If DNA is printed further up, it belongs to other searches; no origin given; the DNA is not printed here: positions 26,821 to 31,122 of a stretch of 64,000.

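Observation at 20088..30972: Convergent pair of ~1330-codon paralogous secreted lectin-like proteins bracketing an iron-storage/redox cassette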

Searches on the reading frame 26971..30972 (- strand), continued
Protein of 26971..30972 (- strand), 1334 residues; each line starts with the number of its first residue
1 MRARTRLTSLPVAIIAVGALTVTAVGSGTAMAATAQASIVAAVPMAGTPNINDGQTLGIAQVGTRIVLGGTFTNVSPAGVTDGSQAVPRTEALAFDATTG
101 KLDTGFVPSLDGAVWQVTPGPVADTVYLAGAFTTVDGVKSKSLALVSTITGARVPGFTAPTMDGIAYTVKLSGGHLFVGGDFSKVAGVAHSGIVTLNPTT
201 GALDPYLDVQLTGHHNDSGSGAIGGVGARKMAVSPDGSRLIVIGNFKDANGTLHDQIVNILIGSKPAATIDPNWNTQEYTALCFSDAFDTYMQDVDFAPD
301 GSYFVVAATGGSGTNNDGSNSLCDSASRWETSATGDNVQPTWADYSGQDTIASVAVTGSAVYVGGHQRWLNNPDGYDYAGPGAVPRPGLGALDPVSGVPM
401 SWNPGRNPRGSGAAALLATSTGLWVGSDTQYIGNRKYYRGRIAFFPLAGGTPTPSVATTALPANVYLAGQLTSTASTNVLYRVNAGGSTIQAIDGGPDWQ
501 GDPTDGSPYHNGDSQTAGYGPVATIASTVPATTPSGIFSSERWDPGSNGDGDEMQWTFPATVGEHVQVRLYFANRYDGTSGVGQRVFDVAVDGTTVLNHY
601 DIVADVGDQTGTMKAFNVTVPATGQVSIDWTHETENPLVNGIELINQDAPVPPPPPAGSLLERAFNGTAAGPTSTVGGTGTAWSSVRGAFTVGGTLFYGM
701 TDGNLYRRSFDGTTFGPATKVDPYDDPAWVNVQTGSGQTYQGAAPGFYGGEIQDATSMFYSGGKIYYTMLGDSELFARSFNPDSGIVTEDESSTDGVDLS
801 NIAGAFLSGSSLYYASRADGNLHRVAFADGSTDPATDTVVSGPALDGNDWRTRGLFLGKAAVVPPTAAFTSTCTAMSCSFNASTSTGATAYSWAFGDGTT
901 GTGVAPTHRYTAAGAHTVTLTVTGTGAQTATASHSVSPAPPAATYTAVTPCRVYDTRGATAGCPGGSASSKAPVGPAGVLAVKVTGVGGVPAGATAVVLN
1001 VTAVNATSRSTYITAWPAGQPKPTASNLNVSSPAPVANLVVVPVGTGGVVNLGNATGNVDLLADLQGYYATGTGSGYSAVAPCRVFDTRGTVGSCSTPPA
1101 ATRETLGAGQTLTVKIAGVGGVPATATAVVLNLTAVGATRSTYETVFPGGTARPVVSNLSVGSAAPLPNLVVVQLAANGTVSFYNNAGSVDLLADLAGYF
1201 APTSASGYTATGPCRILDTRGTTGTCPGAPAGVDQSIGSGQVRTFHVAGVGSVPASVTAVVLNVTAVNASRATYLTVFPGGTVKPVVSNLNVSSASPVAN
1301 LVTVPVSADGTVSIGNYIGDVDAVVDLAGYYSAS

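Call 12: find_homologous_proteins(query=window:26971-30972:-, max_evalue=0.00001)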
Query window:26971-30972:- (1334 aa): 2406 proteins with E <= 0.00001 among 8000 candidates; the best 120 are listed.
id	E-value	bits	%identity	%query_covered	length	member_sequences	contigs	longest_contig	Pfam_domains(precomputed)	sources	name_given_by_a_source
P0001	0.0e+0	2929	100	100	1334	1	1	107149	PF00801.27,PF18911.7,PF11721.15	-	-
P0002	0.0e+0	1403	59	49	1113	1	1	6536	PF00801.27,PF18911.7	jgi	jgi:hypothetical protein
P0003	0.0e+0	1143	57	69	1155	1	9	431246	PF00801.27,PF12819.14,PF18911.7,PF11721.15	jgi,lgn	jgi:hypothetical protein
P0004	0.0e+0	1134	58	68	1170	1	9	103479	PF00801.27,PF12819.14,PF18911.7,PF11721.15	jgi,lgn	jgi:PKD repeat protein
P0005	0.0e+0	1128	50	50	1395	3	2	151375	PF22352.3,PF00801.27,PF17164.11,PF12819.14,PF18911.7,PF11721.15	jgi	jgi:PKD repeat protein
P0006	0.0e+0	1123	58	68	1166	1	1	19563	PF00801.27,PF12819.14,PF18911.7,PF11721.15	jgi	jgi:hypothetical protein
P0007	0.0e+0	1121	57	70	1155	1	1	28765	PF00801.27,PF18911.7,PF11721.15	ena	-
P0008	0.0e+0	1121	57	69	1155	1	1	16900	PF00801.27,PF12819.14,PF18911.7,PF11721.15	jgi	jgi:PKD repeat protein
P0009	0.0e+0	1119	50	50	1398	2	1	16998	PF22352.3,PF00801.27,PF17164.11,PF12819.14,PF06366.20,PF18911.7,PF11721.15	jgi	jgi:PKD repeat protein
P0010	0.0e+0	1118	55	72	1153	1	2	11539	PF00801.27,PF12819.14,PF18911.7,PF11721.15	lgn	-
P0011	0.0e+0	1117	56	70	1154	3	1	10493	PF00801.27,PF17164.11,PF12819.14,PF18911.7,PF11721.15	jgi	jgi:PKD repeat protein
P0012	0.0e+0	1114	56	70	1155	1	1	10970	PF00801.27,PF12819.14,PF18911.7,PF11721.15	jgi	jgi:PKD repeat protein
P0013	0.0e+0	1099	55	69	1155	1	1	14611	PF00801.27,PF17164.11,PF12819.14,PF18911.7,PF11721.15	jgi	jgi:PKD repeat protein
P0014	0.0e+0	1099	55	68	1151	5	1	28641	PF00801.27,PF12768.14,PF17164.11,PF12819.14,PF18911.7,PF11721.15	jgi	jgi:PKD repeat protein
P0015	0.0e+0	1098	55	70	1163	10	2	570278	PF00801.27,PF18911.7,PF11721.15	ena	-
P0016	0.0e+0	1090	56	71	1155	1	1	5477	PF00801.27,PF18911.7,PF11721.15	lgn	-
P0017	0.0e+0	1086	55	68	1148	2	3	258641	PF00801.27,PF12819.14,PF18911.7,PF11721.15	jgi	jgi:PKD repeat protein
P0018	0.0e+0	1081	56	68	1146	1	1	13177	PF22352.3,PF00801.27,PF18911.7,PF11721.15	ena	-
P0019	0.0e+0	1080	56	70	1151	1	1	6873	PF00801.27,PF12819.14,PF18911.7,PF11721.15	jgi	jgi:hypothetical protein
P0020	0.0e+0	1078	56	68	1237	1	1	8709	PF22352.3,PF00801.27,PF12768.14,PF12819.14,PF18911.7,PF11721.15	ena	-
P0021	0.0e+0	1078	56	68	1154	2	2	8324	PF00801.27,PF17164.11,PF18911.7,PF11721.15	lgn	-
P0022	0.0e+0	1078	58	67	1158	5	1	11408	PF00801.27,PF12819.14,PF18911.7,PF11721.15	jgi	jgi:PKD repeat protein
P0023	0.0e+0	1078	55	68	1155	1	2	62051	PF00801.27,PF17164.11,PF12819.14,PF18911.7,PF11721.15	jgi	jgi:PKD repeat protein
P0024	0.0e+0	1073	54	70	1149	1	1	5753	PF00801.27,PF12768.14,PF12819.14,PF18911.7,PF11721.15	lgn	-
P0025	0.0e+0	1070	54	49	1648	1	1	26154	PF22352.3,PF00801.27,PF12819.14,PF18911.7,PF11721.15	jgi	jgi:PKD repeat protein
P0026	0.0e+0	1070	57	67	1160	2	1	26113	PF22352.3,PF00801.27,PF18911.7,PF11721.15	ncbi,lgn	-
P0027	0.0e+0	1069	55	72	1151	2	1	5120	PF00801.27,PF18911.7,PF11721.15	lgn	-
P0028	0.0e+0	1068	54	70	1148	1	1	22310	PF00801.27,PF12768.14,PF18911.7,PF11721.15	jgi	jgi:PKD repeat protein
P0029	0.0e+0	1067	56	71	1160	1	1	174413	PF00801.27,PF12768.14,PF18911.7,PF11721.15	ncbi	-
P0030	0.0e+0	1063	55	68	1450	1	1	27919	PF22352.3,PF00801.27,PF12768.14,PF17164.11,PF18911.7,PF11721.15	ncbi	-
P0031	0.0e+0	1061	58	64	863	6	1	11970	PF12819.14,PF11721.15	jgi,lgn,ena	-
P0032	0.0e+0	1060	55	69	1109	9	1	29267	PF22352.3,PF00801.27,PF12768.14,PF18911.7,PF11721.15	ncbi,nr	ncbi:MAG TPA: PKD domain-containing protein [Jatrophihabitantaceae bacterium]|nr:PKD domain-containi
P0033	0.0e+0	1059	54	50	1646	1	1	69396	PF22352.3,PF00801.27,PF12768.14,PF17164.11,PF12819.14,PF18911.7,PF11721.15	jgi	jgi:PKD repeat protein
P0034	0.0e+0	1059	55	68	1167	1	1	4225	PF00801.27,PF12768.14,PF12819.14,PF18911.7,PF11721.15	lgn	-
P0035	0.0e+0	1055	55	69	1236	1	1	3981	PF22352.3,PF00801.27,PF12819.14,PF18911.7,PF11721.15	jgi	jgi:PKD repeat protein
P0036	0.0e+0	1054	56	69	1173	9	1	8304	PF22352.3,PF00801.27,PF12819.14,PF18911.7,PF11721.15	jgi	jgi:hypothetical protein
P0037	0.0e+0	1054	53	49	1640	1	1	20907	PF22352.3,PF00801.27,PF12768.14,PF12819.14,PF18911.7,PF11721.15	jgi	jgi:PKD repeat protein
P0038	0.0e+0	1054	54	71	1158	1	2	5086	PF00801.27,PF12768.14,PF18911.7,PF11721.15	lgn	-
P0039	0.0e+0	1053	57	46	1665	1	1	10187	PF22352.3,PF00801.27,PF12819.14,PF16403.12,PF18911.7,PF11721.15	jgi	jgi:hypothetical protein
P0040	0.0e+0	1046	54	49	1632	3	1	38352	PF22352.3,PF00801.27,PF17164.11,PF12819.14,PF18911.7,PF11721.15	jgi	jgi:hypothetical protein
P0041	0.0e+0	1045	54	69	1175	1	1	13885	PF22352.3,PF00801.27,PF18911.7,PF11721.15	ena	-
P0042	0.0e+0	1043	55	64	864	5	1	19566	PF11721.15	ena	-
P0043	0.0e+0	1042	56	68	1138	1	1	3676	PF00801.27,PF12768.14,PF18911.7,PF11721.15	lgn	-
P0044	0.0e+0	1042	56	69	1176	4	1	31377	PF22352.3,PF00801.27,PF12768.14,PF12819.14,PF18911.7,PF11721.15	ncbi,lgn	-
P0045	0.0e+0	1041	51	46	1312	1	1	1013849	PF22352.3,PF00801.27,PF12768.14,PF12819.14,PF18911.7,PF11721.15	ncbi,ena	-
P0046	0.0e+0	1040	57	64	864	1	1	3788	PF11721.15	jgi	jgi:hypothetical protein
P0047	0.0e+0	1039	56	66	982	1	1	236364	PF00801.27,PF12768.14,PF18911.7,PF11721.15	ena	-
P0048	0.0e+0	1037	55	68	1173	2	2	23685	PF22352.3,PF00801.27,PF12768.14,PF12819.14,PF18911.7,PF11721.15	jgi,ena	jgi:Malectin domain/PKD domain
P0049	0.0e+0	1037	54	71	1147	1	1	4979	PF00801.27,PF12768.14,PF18911.7,PF11721.15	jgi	jgi:Malectin domain/PKD domain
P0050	0.0e+0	1037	49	51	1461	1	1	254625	PF22352.3,PF00801.27,PF12819.14,PF18911.7,PF11721.15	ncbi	ncbi:MAG: PKD domain-containing protein [Frankiaceae bacterium]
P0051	0.0e+0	1036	55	69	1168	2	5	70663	PF22352.3,PF00801.27,PF18911.7,PF11721.15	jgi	jgi:hypothetical protein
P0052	0.0e+0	1034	54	69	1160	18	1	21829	PF00801.27,PF12768.14,PF18911.7,PF11721.15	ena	-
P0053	0.0e+0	1034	55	69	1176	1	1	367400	PF22352.3,PF00801.27,PF18911.7,PF11721.15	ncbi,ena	-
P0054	0.0e+0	1034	56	64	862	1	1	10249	PF17164.11,PF12819.14,PF11721.15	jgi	jgi:Malectin domain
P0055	0.0e+0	1033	53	49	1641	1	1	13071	PF22352.3,PF00801.27,PF12819.14,PF18911.7,PF11721.15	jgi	jgi:PKD repeat protein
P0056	0.0e+0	1033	53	70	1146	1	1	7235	PF00801.27,PF12768.14,PF18911.7,PF11721.15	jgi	jgi:PKD repeat protein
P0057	0.0e+0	1033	55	69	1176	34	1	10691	PF22352.3,PF00801.27,PF12768.14,PF12819.14,PF18911.7,PF11721.15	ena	-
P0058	0.0e+0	1030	54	49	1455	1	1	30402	PF22352.3,PF00801.27,PF12819.14,PF18911.7,PF11721.15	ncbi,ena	-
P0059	0.0e+0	1029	53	49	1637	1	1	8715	PF22352.3,PF00801.27,PF12819.14,PF16403.12,PF18911.7,PF11721.15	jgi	jgi:PKD repeat protein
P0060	0.0e+0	1028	53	72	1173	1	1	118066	PF22352.3,PF00801.27,PF18911.7,PF11721.15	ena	-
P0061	0.0e+0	1028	52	49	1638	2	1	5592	PF22352.3,PF00801.27,PF12819.14,PF18911.7,PF11721.15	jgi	jgi:PKD repeat protein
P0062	0.0e+0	1028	56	67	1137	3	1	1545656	PF22352.3,PF00801.27,PF12768.14,PF12819.14,PF18911.7,PF11721.15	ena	-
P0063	0.0e+0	1027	54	69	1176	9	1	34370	PF22352.3,PF00801.27,PF12768.14,PF12819.14,PF18911.7,PF11721.15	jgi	-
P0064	0.0e+0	1025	53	70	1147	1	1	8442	PF22352.3,PF00801.27,PF18911.7,PF11721.15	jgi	jgi:PKD repeat protein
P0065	0.0e+0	1024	54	48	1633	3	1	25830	PF22352.3,PF00801.27,PF12819.14,PF18911.7,PF11721.15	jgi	jgi:PKD repeat protein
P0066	0.0e+0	1022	53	49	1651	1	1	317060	PF22352.3,PF00801.27,PF12819.14,PF18911.7,PF11721.15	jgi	jgi:hypothetical protein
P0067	0.0e+0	1021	53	70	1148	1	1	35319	PF12768.14,PF18911.7,PF11721.15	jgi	jgi:hypothetical protein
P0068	0.0e+0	1021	53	70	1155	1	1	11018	PF00801.27,PF18911.7,PF11721.15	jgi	jgi:PKD repeat protein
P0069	0.0e+0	1018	52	49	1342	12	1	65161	PF22352.3,PF00801.27,PF12819.14,PF18911.7,PF11721.15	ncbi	ncbi:MAG TPA: malectin domain-containing carbohydrate-binding protein [Mycobacteriales bacterium]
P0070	0.0e+0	1018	55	67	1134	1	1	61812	PF00801.27,PF12768.14,PF18911.7,PF11721.15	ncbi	ncbi:MAG: PKD domain-containing protein [Jatrophihabitans sp.]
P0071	0.0e+0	1016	56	63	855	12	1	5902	PF11721.15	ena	-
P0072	0.0e+0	1015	53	70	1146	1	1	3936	PF00801.27,PF18911.7,PF11721.15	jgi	-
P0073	0.0e+0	1014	54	49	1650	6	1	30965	PF22352.3,PF00801.27,PF12819.14,PF16403.12,PF18911.7,PF11721.15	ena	-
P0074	0.0e+0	1013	56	63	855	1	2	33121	PF11721.15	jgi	jgi:Malectin domain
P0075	1.6e-298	1012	54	69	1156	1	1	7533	PF22352.3,PF00801.27,PF18911.7,PF11721.15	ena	-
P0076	3.2e-298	1011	55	67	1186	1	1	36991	PF22352.3,PF00801.27,PF12768.14,PF18911.7,PF11721.15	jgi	jgi:PKD repeat protein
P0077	3.2e-297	1008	53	69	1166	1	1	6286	PF22352.3,PF00801.27,PF12819.14,PF18911.7,PF11721.15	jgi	jgi:hypothetical protein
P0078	7.2e-297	1006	54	66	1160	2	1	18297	PF00801.27,PF18911.7,PF11721.15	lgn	-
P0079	3.6e-296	1004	51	49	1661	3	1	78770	PF22352.3,PF00801.27,PF18981.7,PF12819.14,PF18911.7,PF11721.15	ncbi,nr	ncbi:MAG TPA: PKD domain-containing protein [Mycobacteriales bacterium]|nr:PKD domain-containing pro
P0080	3.7e-296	1004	55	63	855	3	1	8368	PF11721.15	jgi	jgi:hypothetical protein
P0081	7.7e-296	1003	50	46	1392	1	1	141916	PF22352.3,PF00801.27,PF12768.14,PF12819.14,PF18911.7,PF11721.15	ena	-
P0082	9.6e-296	1003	53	70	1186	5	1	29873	PF22352.3,PF00801.27,PF18911.7,PF11721.15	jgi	jgi:hypothetical protein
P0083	2.8e-295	1001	51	74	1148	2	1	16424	PF00801.27,PF12819.14,PF18911.7,PF11721.15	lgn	-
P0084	9.3e-295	1000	54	46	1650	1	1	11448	PF21027.4,PF22352.3,PF00801.27,PF12819.14,PF18911.7,PF11721.15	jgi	jgi:PKD domain-containing protein/malectin (di-glucose binding ER protein)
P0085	9.6e-294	996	53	71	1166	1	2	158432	PF22352.3,PF00801.27,PF12768.14,PF12819.14,PF18911.7,PF11721.15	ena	-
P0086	6.1e-293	993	55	64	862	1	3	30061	PF11721.15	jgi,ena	-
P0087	1.4e-292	992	51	70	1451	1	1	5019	PF21027.4,PF22352.3,PF00801.27,PF17164.11,PF18911.7,PF11721.15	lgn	-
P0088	2.4e-292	992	55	67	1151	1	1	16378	PF22352.3,PF00801.27,PF12768.14,PF17164.11,PF18911.7,PF11721.15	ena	-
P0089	2.8e-291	988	57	62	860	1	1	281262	PF12768.14,PF11721.15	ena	-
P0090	2.9e-291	988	55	62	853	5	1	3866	PF11721.15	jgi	-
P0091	1.8e-290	985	55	67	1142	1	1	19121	PF00801.27,PF17164.11,PF18911.7,PF11721.15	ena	-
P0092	2.6e-290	985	57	62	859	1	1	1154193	PF12768.14,PF17164.11,PF11721.15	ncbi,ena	-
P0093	1.3e-289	982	53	71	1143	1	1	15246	PF22352.3,PF00801.27,PF12768.14,PF18911.7,PF11721.15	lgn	-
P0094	2.3e-289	982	51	49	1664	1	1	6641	PF22352.3,PF00801.27,PF12819.14,PF18911.7,PF11721.15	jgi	jgi:PKD repeat protein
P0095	4.1e-289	981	52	37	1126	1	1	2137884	PF00801.27,PF18911.7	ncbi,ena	-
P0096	8.6e-289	980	53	68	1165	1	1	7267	PF00801.27,PF17164.11,PF12819.14,PF18911.7,PF11721.15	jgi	jgi:Malectin domain/PKD domain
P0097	1.2e-288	979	55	64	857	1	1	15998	PF11721.15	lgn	-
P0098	1.6e-288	979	55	62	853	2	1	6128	PF11721.15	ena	-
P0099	3.4e-288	978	46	52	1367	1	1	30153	PF22352.3,PF00801.27,PF17164.11,PF12819.14,PF18911.7,PF11721.15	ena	-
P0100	6.4e-288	977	52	72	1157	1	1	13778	PF22352.3,PF00801.27,PF12768.14,PF18911.7,PF11721.15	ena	-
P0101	1.5e-287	976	53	71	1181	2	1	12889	PF22352.3,PF00801.27,PF18911.7,PF11721.15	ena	-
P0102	2.8e-287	975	50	72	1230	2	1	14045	PF22352.3,PF00801.27,PF18911.7,PF11721.15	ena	-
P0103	3.5e-287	974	51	71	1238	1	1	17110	PF22352.3,PF00801.27,PF18911.7,PF11721.15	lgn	-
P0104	1.7e-285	969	50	49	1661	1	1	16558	PF22352.3,PF00801.27,PF12819.14,PF18911.7,PF11721.15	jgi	jgi:PKD repeat protein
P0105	1.5e-284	966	56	64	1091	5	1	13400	PF11721.15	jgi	-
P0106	2.3e-284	965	56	63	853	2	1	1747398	PF12819.14,PF11721.15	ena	-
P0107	2.9e-283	961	56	62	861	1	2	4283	PF12768.14,PF11721.15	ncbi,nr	ncbi:MAG: malectin [Actinomycetota bacterium]|nr:malectin [Actinomycetota bacterium]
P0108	5.3e-283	961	55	61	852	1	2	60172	PF11721.15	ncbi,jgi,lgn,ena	-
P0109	4.7e-282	957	55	64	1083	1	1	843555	PF12768.14,PF12819.14,PF11721.15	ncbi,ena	-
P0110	1.9e-281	955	55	62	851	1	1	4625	PF12819.14,PF11721.15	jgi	jgi:hypothetical protein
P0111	2.1e-281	955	52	70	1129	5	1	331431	PF00801.27,PF18911.7,PF11721.15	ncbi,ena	-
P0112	2.4e-281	955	52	67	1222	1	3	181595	PF22352.3,PF00801.27,PF12768.14,PF18911.7,PF11721.15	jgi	jgi:PKD repeat protein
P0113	8.4e-281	953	56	63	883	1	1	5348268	PF11721.15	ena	-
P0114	7.4e-279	947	51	47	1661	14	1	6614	PF22352.3,PF00801.27,PF12819.14,PF18911.7,PF11721.15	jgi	jgi:PKD repeat protein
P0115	1.1e-278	946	55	62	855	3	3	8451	PF11721.15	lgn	-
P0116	4.2e-278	944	57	60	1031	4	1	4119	PF12819.14,PF11721.15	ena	-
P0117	5.8e-278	944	55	69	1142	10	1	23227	PF22352.3,PF00801.27,PF12768.14,PF18911.7,PF11721.15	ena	-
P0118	1.8e-277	942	54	63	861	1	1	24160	PF11721.15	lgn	-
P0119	2.8e-276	938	52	71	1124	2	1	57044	PF22352.3,PF00801.27,PF12768.14,PF18911.7,PF11721.15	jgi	jgi:PKD repeat protein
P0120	6.4e-276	937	51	49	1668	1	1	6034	PF22352.3,PF00801.27,PF12768.14,PF17164.11,PF12819.14,PF18911.7,PF11721.15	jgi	jgi:PKD repeat protein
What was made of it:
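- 26968..30972 (-): Gene B: intact CDS of 1334 aa (ATG 30972, stop 26968-26970). It is the query for more than 2400 homologues (call 12).
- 28393..29010 (-): B third domain (residues ~655-860): all-beta, with three G-x-L-[FY]-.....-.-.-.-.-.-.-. sequence repeats. Conserved in the 855-aa minimal family members (call 12).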
